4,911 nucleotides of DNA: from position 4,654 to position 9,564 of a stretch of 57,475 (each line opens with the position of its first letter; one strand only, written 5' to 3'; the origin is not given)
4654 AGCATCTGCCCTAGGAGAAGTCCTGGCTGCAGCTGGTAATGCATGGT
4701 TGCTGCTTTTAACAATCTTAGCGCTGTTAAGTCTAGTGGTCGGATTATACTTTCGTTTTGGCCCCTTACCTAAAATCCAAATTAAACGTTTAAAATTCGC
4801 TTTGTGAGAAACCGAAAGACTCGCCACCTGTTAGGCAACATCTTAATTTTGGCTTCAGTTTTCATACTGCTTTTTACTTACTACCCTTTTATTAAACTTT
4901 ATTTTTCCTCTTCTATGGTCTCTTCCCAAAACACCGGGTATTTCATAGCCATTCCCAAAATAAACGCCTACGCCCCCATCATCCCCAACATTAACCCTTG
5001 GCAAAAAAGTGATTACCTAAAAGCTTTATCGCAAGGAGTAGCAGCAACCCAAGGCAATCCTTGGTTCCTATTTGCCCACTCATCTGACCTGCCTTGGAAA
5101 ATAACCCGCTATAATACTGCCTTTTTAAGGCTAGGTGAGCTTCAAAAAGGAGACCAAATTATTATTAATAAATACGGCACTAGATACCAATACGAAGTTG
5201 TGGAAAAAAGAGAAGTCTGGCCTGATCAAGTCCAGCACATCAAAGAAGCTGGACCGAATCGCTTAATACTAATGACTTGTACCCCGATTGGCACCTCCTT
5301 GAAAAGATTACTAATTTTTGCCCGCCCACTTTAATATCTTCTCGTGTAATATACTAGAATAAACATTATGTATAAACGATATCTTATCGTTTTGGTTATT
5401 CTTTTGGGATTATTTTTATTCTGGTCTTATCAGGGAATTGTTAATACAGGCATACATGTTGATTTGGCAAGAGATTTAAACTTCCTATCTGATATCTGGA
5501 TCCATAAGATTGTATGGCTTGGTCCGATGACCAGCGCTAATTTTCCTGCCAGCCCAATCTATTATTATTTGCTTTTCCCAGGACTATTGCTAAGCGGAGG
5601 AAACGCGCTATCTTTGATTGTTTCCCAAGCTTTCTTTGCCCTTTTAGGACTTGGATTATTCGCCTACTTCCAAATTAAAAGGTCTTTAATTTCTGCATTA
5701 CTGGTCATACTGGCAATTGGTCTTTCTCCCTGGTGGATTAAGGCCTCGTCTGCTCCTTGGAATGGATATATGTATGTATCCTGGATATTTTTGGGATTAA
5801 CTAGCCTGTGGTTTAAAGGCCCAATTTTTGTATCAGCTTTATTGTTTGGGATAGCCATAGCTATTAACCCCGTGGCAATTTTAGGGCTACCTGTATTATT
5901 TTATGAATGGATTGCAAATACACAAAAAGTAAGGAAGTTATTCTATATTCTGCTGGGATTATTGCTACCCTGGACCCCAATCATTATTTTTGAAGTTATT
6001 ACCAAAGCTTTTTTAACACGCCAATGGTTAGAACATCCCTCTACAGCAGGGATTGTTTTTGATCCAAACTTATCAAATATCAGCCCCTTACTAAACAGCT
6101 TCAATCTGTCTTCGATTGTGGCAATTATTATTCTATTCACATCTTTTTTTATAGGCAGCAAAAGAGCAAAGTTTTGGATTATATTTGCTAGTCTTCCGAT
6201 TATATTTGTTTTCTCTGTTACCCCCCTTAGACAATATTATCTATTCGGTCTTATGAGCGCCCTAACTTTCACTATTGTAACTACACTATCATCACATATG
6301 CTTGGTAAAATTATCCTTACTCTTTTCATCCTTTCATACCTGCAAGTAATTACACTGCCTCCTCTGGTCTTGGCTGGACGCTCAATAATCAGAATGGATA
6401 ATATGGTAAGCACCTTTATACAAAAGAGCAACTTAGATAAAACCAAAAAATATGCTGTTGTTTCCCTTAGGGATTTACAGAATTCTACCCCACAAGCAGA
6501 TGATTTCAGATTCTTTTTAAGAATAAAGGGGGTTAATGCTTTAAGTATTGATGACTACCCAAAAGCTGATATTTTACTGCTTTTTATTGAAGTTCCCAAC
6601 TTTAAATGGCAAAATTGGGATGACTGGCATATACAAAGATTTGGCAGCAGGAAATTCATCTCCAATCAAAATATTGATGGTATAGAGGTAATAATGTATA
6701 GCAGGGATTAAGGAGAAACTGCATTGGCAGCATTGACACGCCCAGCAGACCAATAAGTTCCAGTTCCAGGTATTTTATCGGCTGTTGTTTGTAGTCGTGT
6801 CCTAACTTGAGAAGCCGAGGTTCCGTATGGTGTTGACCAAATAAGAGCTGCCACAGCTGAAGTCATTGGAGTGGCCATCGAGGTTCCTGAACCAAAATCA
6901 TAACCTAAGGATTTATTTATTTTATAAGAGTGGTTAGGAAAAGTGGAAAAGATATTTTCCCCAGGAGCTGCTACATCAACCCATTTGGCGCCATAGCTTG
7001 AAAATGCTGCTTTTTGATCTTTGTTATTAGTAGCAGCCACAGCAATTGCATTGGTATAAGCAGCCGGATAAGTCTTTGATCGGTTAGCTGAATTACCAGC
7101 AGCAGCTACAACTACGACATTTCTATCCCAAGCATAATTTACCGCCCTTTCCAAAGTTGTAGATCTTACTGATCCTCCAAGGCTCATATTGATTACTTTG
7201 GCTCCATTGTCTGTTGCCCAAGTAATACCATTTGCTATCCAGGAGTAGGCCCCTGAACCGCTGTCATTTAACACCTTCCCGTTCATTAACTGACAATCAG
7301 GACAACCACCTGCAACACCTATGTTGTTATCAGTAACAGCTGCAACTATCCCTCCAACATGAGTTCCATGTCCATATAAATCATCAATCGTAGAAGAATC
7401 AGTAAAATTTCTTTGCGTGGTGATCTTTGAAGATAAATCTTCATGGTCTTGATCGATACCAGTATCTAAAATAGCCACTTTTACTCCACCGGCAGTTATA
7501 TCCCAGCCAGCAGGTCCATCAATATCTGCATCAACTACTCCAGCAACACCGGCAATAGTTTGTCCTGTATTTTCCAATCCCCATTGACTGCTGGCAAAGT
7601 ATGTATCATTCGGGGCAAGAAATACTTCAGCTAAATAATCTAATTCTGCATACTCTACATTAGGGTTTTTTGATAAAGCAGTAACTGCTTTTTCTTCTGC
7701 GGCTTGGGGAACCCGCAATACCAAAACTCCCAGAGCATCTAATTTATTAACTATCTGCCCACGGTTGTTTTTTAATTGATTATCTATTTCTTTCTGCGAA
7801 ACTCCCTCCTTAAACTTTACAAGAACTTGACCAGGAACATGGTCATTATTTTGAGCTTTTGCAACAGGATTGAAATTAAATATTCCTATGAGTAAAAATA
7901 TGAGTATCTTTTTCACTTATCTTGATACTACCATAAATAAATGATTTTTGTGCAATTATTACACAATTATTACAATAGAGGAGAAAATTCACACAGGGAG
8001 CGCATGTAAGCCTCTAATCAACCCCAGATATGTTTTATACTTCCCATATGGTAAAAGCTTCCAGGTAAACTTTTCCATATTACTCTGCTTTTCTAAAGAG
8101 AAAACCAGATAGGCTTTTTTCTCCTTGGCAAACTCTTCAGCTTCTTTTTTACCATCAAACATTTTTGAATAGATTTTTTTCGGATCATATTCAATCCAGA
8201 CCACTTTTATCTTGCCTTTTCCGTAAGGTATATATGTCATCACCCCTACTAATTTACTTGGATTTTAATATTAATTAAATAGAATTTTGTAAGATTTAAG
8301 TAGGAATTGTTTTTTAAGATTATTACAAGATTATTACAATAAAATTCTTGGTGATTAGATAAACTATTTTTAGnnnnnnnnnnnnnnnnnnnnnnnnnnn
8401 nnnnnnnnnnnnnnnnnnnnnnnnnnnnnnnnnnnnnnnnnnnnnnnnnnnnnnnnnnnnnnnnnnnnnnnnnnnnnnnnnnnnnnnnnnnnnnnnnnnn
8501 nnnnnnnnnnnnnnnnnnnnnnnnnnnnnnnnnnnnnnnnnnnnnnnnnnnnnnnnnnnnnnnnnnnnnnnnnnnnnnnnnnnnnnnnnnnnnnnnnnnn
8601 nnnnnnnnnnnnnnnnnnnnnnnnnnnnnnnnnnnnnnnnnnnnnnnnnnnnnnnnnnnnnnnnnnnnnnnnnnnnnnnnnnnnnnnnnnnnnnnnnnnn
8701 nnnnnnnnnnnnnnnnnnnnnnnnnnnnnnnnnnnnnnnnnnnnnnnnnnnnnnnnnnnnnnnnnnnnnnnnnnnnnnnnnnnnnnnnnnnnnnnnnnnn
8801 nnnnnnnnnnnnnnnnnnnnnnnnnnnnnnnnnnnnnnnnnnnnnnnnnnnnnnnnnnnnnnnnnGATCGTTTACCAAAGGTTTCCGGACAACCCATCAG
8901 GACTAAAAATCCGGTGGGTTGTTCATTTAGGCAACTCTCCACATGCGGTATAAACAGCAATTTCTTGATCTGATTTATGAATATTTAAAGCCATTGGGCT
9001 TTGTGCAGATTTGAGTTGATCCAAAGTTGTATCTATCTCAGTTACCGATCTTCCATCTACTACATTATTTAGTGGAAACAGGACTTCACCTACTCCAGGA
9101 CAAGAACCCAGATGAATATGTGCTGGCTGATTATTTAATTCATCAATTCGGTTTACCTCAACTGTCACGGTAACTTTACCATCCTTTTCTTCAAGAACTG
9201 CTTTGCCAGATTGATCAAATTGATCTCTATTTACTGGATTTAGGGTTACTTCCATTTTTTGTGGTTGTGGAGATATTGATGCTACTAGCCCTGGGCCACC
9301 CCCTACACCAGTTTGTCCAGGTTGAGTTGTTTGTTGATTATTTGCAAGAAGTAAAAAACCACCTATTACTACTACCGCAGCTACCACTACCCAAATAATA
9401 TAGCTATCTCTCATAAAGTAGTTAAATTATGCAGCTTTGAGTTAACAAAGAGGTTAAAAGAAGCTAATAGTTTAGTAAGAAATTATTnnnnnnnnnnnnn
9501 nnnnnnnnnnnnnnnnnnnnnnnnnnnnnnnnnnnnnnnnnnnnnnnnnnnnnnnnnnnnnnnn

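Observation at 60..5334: Sortase operon with three paralogous acidic repeat proteins: candidate new surface fibre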

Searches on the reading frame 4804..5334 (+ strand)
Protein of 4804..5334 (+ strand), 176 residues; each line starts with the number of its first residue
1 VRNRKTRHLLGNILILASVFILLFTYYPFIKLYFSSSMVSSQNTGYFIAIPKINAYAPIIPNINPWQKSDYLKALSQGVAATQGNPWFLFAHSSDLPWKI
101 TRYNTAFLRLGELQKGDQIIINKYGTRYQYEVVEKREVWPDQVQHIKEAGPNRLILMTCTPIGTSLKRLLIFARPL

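Call 3: search_protein_families(library=pfam, proteins=[window:4804-5334:+], max_evalue=1)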
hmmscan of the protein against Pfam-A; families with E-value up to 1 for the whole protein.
window:4804-5334:+ (176 aa): 1 family
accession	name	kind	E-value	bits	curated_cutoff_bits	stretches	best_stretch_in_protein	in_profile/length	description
PF04203.18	Sortase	-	1.7e-17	63.8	26.6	1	48-175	1-124/125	Sortase domain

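Call 4: search_protein_families(library=ncbifam, proteins=[window:4804-5334:+], max_evalue=1)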
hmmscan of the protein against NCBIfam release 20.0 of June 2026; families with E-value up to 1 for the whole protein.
window:4804-5334:+ (176 aa): 6 families
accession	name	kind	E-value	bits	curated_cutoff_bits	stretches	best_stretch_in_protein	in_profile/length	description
NF033745.1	class_C_sortase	subfamily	7.3e-15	55.3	160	1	103-173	147-218/220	class C sortase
TIGR01076.1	sortase_fam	subfamily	9.2e-13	48.2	39.35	1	48-172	3-124/136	sortase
NF033746.1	class_D_sortase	subfamily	9e-10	38.5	165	1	49-175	14-133/135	class D sortase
NF058671.1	sortase_SrtD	exception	2.6e-08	33.8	140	1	104-173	113-185/187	class D sortase, LPxTATN-specific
NF033747.1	class_E_sortase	subfamily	2.1e-07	31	160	1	104-173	125-203/211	class E sortase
TIGR03784.1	marine_sortase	equivalog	4.9e-05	23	158.25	1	104-162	100-159/174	class GN sortase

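Call 71: search_solved_structures(query=window:4804-5334:+, max_evalue=0.01, show_alignments=2)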
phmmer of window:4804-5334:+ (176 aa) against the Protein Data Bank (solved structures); distinct sequences matched with E-value up to 0.01: 15.
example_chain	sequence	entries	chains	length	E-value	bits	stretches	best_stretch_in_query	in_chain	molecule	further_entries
8t28_A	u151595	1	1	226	1.5e-06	31.2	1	105-172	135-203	Class C sortase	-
2kw8_A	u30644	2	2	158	3.1e-06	30.2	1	65-171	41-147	LPXTG-site transpeptidase family protein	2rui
2xwg_A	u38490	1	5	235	4e-06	29.8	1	105-172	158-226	SORTASE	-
24rr_A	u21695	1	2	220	5.5e-06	29.3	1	44-172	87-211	Ebp pilus assembly class C sortase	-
4d7w_A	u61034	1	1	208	1.4e-05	28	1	41-172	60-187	SORTASE FAMILY PROTEIN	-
7cg9_A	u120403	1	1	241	2.5e-05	27.2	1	42-174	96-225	Class C sortase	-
8gmx_A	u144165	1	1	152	2.9e-05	27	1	106-173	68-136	Class C sortase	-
4g1j_A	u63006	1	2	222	0.00045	23.1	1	105-173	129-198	Sortase family protein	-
3o0p_A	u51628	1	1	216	0.00046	23.1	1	47-172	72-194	Sortase family protein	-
3rbi_A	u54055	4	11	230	0.00049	23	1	105-173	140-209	Sortase family protein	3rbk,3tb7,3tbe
8gr6_A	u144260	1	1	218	0.005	19.7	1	107-172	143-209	Sortase-like protein, putative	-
3rbj_A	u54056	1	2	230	0.0073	19.2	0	105-173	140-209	Sortase family protein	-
5k9a_A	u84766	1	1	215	0.0075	19.1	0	104-173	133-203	Putative fimbrial associated sortase-like protein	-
6bwe_A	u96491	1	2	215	0.0078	19.1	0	104-173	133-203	Putative fimbrial associated sortase-like protein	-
5dv0_A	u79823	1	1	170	0.0088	18.9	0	105-168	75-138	Sortase SrtA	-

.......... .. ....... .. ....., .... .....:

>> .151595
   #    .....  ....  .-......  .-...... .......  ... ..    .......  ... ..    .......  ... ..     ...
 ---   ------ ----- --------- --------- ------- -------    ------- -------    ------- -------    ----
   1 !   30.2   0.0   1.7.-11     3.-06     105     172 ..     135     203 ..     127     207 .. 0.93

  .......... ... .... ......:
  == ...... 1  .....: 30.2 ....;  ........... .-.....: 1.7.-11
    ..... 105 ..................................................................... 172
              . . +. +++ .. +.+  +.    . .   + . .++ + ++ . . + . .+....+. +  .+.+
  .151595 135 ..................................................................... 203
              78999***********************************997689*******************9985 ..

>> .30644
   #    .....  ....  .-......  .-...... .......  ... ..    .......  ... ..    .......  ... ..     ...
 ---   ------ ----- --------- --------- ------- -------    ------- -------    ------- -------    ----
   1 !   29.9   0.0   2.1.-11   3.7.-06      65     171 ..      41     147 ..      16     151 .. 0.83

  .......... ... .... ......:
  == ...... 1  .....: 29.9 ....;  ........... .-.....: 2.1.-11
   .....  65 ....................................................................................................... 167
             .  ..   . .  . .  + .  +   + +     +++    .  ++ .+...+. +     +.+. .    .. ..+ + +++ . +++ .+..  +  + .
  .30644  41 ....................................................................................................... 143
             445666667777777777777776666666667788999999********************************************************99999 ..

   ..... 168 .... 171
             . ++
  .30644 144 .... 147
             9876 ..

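Call 89: find_homologous_proteins(query=window:4804-5334:+, max_evalue=1e-20)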
Query window:4804-5334:+ (176 aa): 421 proteins with E <= 1e-20 among 447 candidates; the best 120 are listed.
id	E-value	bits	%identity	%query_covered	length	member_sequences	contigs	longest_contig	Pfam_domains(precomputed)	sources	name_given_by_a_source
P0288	1.7e-96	339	83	99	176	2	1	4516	PF04203.19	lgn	-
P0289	4.4e-89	315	100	79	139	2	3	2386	PF04203.19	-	-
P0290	3.8e-80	286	70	100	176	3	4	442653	PF04203.19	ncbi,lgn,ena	-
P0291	4.4e-80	285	73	100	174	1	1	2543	PF04203.19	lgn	-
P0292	1.2e-79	284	68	100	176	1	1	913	PF04203.19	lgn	-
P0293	1.2e-78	281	67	100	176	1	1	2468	PF04203.19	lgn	-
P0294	2.6e-78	280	68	100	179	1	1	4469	PF04203.19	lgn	-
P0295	2.7e-77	276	69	99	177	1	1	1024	PF04203.19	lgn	-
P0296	3.5e-75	269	69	100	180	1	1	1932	PF04203.19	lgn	-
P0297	1.1e-74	268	71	98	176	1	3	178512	PF04203.19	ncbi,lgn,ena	-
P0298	1.8e-74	267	72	94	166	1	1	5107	PF04203.19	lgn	-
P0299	5.1e-74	266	68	97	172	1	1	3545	PF04203.19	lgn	-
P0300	1.3e-73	264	69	99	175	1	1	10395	PF04203.19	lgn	-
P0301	2.7e-73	263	69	98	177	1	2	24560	PF04203.19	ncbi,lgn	-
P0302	4.6e-68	246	61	100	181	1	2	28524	PF04203.19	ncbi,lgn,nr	ncbi:sortase [Candidatus Daviesbacteria bacterium]|nr:sortase [Candidatus Daviesbacteria bacterium]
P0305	8.5e-57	210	57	96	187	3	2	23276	PF04203.19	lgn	-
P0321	1.5e-52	196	54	95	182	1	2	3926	PF04203.19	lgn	-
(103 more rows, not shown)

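Call 91: find_encoding_contigs(protein=P0290, flank=4500, max_places=1)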
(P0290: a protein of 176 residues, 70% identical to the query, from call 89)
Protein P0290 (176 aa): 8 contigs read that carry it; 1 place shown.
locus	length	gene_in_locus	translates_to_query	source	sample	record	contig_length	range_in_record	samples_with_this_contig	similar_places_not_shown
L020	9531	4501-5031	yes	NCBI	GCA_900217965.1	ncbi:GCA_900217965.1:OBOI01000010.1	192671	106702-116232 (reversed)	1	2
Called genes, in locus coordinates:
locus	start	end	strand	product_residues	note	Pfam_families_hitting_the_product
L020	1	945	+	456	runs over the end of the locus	-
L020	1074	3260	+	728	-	-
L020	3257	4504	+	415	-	-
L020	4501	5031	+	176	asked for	PF04203:Sortase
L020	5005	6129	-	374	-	PF07907:YibE_F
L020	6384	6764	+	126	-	-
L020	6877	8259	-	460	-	PF00929:RNase_T, PF01541:GIY-YIG, PF27096:UvrC_M, PF27115:Cho_C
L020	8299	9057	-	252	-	PF02535:Zip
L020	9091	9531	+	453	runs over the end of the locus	-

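Call 92: find_encoding_contigs(protein=P0302, flank=4500, max_places=1)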
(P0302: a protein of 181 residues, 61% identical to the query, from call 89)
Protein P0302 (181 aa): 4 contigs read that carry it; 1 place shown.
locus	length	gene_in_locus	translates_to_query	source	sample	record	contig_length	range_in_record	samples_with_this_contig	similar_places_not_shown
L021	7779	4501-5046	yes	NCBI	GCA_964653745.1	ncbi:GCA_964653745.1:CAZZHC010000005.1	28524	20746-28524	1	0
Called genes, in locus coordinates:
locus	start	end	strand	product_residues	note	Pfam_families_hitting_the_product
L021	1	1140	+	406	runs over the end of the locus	-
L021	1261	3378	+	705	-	-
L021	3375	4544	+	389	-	-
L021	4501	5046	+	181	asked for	PF04203:Sortase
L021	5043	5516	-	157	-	PF00188:CAP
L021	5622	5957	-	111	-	PF04020:Phage_holin_4_2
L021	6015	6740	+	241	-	PF00005:ABC_tran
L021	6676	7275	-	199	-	PF00081:Sod_Fe_N, PF02777:Sod_Fe_C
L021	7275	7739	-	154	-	PF01243:PNPOx_N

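Call 93: find_encoding_contigs(protein=P0305, flank=4500, max_places=1)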
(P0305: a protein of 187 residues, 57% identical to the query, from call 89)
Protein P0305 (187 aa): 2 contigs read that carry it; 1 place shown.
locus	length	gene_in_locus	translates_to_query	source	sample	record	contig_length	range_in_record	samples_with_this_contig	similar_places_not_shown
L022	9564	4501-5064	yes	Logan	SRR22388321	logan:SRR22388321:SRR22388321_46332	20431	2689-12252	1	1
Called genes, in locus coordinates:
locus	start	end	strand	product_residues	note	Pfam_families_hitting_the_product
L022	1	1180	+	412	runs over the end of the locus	-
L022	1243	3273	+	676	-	-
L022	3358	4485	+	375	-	-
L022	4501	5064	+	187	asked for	PF04203:Sortase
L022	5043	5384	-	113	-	PF04020:Phage_holin_4_2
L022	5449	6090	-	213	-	PF00188:CAP (weak)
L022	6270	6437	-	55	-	-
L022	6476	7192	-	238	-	-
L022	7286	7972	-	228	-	-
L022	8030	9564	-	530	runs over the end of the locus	PF01145:Band_7, PF15975:Flot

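Call 94: find_encoding_contigs(protein=P0321, flank=4500, max_places=1)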
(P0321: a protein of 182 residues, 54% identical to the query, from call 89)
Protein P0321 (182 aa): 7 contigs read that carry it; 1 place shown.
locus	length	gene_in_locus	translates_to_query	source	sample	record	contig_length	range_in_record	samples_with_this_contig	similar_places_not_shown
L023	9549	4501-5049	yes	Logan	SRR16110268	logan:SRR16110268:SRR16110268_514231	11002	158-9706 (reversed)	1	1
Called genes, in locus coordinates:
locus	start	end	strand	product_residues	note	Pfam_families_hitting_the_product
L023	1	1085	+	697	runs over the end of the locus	-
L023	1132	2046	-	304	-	PF01636:APH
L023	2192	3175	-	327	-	PF01636:APH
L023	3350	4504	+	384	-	-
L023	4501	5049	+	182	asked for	PF04203:Sortase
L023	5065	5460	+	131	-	PF00072:Response_reg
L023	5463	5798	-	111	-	PF04020:Phage_holin_4_2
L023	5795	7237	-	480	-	PF01566:Nramp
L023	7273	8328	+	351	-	PF02661:Fic, PF22168:DIP2311-like_C (faint)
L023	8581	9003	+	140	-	-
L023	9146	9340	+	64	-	-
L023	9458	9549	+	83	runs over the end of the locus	?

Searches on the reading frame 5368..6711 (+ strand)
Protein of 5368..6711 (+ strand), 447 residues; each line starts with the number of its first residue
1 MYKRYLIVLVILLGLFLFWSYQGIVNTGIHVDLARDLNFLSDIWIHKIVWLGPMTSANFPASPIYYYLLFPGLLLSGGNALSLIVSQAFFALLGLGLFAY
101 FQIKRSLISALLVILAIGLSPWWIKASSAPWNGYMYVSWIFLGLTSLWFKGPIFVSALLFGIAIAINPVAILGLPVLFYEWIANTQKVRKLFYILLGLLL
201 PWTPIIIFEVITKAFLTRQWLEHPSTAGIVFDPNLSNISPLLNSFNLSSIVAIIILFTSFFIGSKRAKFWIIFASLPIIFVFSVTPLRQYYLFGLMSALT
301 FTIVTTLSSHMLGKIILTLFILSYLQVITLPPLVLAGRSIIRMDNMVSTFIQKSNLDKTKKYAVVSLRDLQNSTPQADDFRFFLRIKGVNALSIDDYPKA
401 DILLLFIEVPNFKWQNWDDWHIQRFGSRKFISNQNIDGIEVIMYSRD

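Call 3: search_protein_families(library=pfam, proteins=[window:5368-6711:+], max_evalue=1)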
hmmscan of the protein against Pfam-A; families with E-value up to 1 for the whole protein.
window:5368-6711:+ (447 aa): 0 families

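Call 4: search_protein_families(library=ncbifam, proteins=[window:5368-6711:+], max_evalue=1)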
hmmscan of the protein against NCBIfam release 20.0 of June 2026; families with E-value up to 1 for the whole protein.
window:5368-6711:+ (447 aa): 0 families

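Call 44: find_homologous_proteins(query=window:5368-6711:+)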
Query window:5368-6711:+ (447 aa): 46 proteins with E <= 0.001 among 8000 candidates.
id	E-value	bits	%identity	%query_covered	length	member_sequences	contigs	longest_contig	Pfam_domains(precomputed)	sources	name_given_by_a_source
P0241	5.9e-288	973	100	100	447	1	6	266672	-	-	-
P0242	1.7e-223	761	76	99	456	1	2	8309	-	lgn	-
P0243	2.9e-214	730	72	99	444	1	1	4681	-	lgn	-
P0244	5.7e-210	716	71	99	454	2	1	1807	-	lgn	-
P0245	1.6e-209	715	70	99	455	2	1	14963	-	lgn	-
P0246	6.2e-209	713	71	99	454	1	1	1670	-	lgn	-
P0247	3.8e-208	710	70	99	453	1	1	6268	-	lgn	-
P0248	8.9e-208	709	71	99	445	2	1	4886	-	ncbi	-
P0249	2.3e-207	707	70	99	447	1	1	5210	-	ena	-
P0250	2.6e-207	707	70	99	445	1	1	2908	-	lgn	-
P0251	4.7e-207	706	71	99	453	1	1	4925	-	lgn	-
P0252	7.2e-207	706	70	99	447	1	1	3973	-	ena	-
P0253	1.2e-204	698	70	98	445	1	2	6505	-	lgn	-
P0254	1.1e-202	692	69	96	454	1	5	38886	-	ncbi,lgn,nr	ncbi:hypothetical protein HYS94_03710 [Candidatus Daviesbacteria bacterium]|nr:hypothetical protein 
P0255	3.8e-201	687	69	97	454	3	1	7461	-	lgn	-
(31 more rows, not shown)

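Call 45: search_solved_structures(query=window:5368-6711:+, max_evalue=10)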
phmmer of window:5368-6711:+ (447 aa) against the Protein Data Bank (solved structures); distinct sequences matched with E-value up to 10: 0.

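Call 47: search_solved_structures(query=A4, max_evalue=10)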
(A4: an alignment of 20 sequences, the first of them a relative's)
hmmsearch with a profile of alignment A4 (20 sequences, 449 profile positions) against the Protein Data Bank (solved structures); distinct sequences matched with E-value up to 10: 7.
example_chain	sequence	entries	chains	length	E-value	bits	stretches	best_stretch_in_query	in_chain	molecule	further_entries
5c5x_A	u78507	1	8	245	0.55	12.1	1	49-79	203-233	Aquaporin-5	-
7stc_A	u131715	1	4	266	2.2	10.1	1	49-79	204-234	Aquaporin-5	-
4uc2_A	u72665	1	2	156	3.6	9.4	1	56-149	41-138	TRANSLOCATOR PROTEIN TSPO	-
4uc1_A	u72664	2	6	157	3.6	9.4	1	56-149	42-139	Translocator protein TspO | Tryptophan-rich sensory protein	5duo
8e7w_A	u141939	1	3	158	3.7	9.4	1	56-149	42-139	Tryptophan-rich sensory protein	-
4uc3_A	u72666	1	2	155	4.2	9.2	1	56-148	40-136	TRANSLOCATOR PROTEIN TSPO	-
3d9s_A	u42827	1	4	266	4.7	9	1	49-79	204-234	Aquaporin-5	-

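Call 48: search_protein_families(library=pfam, alignment_id=A4, max_evalue=1)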
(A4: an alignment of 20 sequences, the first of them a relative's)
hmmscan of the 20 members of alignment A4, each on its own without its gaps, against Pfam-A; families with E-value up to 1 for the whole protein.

A. member 1, P0241 (447 aa): 0 families

B. families by the number of members that match (of 20 scanned): 4 families
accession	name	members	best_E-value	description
PF13567.11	DUF4131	1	0.0024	Domain of unknown function (DUF4131)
PF07457.16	DUF1516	1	0.029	Protein of unknown function (DUF1516)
PF08480.16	Disaggr_assoc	1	0.078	Disaggregatase related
PF05739.25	SNARE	1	0.94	SNARE domain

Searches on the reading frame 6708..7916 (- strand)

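Call 75: search_protein_families(library=pfam, proteins=[window:6708-7916:-], max_evalue=0.001)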
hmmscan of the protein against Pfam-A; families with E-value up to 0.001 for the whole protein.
window:6708-7916:- (402 aa): 2 families
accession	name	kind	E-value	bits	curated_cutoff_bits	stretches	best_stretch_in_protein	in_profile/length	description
PF00082.27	Peptidase_S8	-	2.3e-57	195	21.8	1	144-381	3-275/288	Subtilase family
PF22148.1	Fervidolysin_NPro-like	-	6.8e-17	62.1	21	1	17-92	6-80/81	Fervidolysin N-terminal prodomain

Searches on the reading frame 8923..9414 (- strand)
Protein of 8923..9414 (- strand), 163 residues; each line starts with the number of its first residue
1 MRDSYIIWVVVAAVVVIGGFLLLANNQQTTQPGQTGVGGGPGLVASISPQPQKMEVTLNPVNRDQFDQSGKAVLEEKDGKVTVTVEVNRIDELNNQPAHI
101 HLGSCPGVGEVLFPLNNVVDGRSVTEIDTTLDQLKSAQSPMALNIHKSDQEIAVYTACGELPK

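Call 75: search_protein_families(library=pfam, proteins=[window:8923-9414:-], max_evalue=0.001)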
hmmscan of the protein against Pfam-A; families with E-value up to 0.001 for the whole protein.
window:8923-9414:- (163 aa): 1 family
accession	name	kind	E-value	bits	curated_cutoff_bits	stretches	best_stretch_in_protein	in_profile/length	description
PF07452.17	CHRD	-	0.00035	21.9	24.1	1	64-149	15-107/117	CHRD domain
